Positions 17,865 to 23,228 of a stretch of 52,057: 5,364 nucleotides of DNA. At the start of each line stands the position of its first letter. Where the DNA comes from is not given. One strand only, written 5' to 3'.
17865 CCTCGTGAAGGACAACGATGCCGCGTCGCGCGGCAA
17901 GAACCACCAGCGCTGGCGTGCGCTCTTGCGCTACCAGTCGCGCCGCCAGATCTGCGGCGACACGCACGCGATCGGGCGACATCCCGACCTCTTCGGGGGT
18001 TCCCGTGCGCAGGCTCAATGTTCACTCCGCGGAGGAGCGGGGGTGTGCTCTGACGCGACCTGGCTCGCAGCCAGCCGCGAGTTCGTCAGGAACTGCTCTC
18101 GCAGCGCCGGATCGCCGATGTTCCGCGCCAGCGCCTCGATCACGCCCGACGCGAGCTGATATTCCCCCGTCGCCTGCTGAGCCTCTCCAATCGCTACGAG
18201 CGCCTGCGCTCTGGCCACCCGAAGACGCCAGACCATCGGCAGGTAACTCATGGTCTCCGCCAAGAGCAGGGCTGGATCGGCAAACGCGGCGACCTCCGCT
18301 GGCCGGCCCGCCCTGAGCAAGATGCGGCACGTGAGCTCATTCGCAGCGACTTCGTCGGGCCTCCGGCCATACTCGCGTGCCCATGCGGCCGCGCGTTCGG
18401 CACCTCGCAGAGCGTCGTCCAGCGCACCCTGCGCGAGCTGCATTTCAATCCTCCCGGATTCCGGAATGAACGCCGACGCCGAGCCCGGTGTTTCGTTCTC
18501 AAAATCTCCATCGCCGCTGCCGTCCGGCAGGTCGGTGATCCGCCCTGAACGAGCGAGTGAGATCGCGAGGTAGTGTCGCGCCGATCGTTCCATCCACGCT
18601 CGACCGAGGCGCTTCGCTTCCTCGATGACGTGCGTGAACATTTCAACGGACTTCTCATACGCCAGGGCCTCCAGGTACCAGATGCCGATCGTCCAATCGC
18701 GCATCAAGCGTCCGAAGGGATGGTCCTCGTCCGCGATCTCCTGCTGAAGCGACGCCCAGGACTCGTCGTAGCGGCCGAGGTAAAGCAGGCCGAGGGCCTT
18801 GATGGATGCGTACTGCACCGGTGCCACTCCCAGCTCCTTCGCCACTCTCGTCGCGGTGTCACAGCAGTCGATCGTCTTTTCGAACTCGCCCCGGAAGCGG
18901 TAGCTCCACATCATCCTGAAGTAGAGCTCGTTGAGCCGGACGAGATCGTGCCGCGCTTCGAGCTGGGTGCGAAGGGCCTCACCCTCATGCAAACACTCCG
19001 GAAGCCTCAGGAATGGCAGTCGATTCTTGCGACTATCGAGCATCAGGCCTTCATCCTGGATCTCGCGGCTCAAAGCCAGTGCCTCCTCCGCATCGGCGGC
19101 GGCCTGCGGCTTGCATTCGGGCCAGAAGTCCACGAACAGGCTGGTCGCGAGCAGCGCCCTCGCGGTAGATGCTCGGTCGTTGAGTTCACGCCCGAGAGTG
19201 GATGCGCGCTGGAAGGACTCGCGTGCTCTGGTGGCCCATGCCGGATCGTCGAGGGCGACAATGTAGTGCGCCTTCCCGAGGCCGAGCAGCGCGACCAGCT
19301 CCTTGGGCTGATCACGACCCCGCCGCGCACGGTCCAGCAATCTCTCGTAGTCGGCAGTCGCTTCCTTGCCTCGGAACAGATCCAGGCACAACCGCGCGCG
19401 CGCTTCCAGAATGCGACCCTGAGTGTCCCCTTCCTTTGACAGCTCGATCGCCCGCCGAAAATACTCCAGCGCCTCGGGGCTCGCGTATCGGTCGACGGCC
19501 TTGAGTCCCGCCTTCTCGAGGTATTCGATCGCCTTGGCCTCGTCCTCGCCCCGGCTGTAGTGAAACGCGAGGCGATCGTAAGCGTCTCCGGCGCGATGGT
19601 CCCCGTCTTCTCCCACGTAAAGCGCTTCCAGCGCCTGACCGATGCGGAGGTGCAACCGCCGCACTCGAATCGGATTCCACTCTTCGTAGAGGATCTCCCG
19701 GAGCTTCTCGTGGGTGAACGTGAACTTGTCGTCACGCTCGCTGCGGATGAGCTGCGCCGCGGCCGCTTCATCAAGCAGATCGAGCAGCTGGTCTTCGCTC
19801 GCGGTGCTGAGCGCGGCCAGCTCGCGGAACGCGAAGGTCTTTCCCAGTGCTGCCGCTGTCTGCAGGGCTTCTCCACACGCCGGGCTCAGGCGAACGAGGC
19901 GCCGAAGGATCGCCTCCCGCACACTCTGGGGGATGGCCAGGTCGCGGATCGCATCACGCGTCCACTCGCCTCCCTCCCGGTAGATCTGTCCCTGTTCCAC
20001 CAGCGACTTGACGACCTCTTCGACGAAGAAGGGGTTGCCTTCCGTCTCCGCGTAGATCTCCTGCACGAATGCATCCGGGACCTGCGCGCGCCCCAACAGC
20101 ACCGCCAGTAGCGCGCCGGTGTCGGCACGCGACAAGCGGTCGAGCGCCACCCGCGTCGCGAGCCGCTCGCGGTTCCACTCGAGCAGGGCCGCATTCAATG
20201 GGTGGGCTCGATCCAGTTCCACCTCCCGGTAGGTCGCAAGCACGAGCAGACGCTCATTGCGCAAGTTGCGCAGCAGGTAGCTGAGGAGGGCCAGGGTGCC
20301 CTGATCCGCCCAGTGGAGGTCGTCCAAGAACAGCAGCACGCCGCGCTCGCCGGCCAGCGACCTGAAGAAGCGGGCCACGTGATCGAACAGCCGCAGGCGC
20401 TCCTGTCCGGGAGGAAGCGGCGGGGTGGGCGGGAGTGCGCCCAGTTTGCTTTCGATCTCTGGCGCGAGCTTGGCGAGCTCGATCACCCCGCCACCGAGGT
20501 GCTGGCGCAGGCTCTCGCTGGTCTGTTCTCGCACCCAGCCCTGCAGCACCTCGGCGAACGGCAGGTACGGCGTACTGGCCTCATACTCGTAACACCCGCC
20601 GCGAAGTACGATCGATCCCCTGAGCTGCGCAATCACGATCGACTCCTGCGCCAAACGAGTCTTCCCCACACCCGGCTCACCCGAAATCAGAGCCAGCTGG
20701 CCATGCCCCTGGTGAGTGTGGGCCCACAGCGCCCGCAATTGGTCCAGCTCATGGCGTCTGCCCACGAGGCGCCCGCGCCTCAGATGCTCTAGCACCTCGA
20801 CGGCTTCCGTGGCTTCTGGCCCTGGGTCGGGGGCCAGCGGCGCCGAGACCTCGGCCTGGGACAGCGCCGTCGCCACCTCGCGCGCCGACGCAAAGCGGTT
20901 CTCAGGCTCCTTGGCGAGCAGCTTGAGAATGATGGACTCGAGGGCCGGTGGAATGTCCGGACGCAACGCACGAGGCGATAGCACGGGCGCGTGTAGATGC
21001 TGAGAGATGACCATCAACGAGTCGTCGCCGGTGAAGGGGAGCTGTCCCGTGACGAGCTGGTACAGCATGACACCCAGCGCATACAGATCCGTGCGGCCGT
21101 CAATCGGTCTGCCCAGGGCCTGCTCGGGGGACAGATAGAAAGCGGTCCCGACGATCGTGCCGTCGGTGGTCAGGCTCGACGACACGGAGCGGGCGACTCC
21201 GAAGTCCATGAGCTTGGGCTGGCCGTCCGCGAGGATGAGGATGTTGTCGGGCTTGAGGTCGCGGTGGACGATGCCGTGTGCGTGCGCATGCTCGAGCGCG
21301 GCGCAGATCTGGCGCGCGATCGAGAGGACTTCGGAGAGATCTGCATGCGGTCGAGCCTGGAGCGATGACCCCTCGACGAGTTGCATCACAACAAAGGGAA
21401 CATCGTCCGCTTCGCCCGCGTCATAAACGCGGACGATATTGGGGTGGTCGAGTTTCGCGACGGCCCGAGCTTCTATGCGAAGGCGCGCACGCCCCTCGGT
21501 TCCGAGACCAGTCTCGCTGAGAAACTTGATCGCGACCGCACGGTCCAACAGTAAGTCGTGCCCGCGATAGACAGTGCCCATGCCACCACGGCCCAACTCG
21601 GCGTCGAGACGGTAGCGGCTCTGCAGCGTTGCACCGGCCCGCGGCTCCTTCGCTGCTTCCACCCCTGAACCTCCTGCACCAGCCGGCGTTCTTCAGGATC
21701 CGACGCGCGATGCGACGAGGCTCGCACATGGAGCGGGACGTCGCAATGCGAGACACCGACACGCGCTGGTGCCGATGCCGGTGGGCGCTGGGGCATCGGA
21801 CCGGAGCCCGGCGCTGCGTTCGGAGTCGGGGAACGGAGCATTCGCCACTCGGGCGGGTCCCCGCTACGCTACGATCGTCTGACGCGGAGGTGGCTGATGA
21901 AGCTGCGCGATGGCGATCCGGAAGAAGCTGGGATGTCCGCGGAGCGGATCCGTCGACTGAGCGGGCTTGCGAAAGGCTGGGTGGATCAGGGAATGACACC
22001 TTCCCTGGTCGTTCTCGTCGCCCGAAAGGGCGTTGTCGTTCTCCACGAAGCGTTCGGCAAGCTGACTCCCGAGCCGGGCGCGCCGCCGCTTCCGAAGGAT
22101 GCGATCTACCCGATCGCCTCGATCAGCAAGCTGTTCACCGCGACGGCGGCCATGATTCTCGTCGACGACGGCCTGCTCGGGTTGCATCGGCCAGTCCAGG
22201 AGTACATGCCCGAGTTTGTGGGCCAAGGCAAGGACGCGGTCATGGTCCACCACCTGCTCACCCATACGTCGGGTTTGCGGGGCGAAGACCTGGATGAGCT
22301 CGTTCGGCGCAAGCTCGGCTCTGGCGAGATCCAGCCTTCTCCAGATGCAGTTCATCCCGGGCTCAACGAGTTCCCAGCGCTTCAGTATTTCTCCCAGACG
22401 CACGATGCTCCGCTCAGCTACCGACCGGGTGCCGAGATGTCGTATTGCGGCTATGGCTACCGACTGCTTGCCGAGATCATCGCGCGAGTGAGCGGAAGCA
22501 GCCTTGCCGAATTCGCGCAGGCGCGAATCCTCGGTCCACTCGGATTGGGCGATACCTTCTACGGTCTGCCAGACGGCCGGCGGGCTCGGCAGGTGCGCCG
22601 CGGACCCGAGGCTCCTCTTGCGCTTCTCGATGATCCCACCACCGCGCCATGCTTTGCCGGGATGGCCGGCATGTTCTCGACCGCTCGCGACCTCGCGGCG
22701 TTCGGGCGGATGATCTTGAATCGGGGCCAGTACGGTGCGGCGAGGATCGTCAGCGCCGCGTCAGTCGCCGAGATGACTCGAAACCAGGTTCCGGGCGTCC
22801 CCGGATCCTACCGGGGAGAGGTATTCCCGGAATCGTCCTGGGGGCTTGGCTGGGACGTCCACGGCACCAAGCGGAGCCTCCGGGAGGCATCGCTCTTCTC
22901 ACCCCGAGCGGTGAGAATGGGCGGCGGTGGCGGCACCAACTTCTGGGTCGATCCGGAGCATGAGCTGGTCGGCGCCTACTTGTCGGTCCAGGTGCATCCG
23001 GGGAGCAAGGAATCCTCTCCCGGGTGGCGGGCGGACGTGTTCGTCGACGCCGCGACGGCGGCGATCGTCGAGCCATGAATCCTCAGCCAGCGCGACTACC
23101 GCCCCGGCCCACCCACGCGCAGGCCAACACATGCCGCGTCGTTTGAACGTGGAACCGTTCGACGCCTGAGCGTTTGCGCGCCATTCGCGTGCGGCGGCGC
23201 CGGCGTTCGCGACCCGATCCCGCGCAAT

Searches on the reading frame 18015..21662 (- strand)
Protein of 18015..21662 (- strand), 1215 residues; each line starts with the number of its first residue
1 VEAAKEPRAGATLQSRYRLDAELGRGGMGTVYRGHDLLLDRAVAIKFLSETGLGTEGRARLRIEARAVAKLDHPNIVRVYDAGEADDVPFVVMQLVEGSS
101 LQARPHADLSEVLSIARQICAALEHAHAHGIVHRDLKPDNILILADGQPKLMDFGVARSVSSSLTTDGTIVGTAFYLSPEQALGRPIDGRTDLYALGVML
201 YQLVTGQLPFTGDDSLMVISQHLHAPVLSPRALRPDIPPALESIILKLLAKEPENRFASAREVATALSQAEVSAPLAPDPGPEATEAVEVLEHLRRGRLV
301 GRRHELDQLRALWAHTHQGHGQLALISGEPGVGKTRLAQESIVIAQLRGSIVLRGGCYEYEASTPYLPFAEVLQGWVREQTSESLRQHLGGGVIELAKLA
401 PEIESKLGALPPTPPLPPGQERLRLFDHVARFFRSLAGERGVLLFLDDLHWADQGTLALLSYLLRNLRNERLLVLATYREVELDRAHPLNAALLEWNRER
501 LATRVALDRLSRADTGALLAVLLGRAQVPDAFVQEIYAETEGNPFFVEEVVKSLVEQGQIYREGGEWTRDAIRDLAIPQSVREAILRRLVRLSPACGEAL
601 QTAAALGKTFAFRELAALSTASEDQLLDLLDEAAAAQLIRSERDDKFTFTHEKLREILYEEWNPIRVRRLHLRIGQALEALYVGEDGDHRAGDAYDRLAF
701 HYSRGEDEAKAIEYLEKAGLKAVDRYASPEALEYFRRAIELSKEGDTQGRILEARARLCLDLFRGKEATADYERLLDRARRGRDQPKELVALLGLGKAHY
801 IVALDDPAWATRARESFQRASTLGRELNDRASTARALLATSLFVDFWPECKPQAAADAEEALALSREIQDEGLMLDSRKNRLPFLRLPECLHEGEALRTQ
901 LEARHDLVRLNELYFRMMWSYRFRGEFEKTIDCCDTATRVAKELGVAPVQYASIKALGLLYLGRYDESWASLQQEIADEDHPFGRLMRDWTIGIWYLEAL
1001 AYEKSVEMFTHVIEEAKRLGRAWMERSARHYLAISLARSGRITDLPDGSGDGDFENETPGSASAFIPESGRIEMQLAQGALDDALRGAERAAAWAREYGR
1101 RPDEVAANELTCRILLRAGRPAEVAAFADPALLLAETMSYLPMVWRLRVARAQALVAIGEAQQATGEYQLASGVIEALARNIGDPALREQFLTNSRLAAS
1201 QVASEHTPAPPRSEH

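Call 61: search_protein_families(library=pfam, proteins=[window:18015-21662:-], max_evalue=0.00001)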
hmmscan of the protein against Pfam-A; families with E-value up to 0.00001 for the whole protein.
window:18015-21662:- (1215 aa): 4 families
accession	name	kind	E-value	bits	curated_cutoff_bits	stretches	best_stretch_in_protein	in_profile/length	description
PF00069.31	Pkinase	-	2e-49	168.8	31.7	1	17-258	1-253/263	Protein kinase domain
PF07714.23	PK_Tyr_Ser-Thr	-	8.4e-30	104.4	23.1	1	19-257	3-249/258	Protein tyrosine and serine/threonine kinase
PF13191.12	AAA_16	-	1.2e-29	104.4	32.6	1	298-474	1-166/167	AAA ATPase domain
PF13401.12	AAA_22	-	9.9e-06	26.3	27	0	320-471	4-114/130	AAA domain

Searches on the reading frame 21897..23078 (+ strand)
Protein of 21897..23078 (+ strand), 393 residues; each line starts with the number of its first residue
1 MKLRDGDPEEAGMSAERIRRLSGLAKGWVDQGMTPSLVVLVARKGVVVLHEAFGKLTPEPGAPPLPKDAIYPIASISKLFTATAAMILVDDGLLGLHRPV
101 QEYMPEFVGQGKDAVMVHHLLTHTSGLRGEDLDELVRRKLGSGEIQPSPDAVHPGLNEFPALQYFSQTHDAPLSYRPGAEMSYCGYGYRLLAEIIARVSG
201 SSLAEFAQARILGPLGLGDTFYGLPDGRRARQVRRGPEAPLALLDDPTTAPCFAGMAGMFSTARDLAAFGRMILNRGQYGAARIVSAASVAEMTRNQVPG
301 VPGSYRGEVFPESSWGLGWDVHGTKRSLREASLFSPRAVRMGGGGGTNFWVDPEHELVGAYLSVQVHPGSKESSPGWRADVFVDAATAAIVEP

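Call 61: search_protein_families(library=pfam, proteins=[window:21897-23078:+], max_evalue=0.00001)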
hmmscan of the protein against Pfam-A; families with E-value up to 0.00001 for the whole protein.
window:21897-23078:+ (393 aa): 1 family
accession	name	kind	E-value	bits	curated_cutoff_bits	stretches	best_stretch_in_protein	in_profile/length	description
PF00144.29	Beta-lactamase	-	8.2e-64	216.3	27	1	28-371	4-316/329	Beta-lactamase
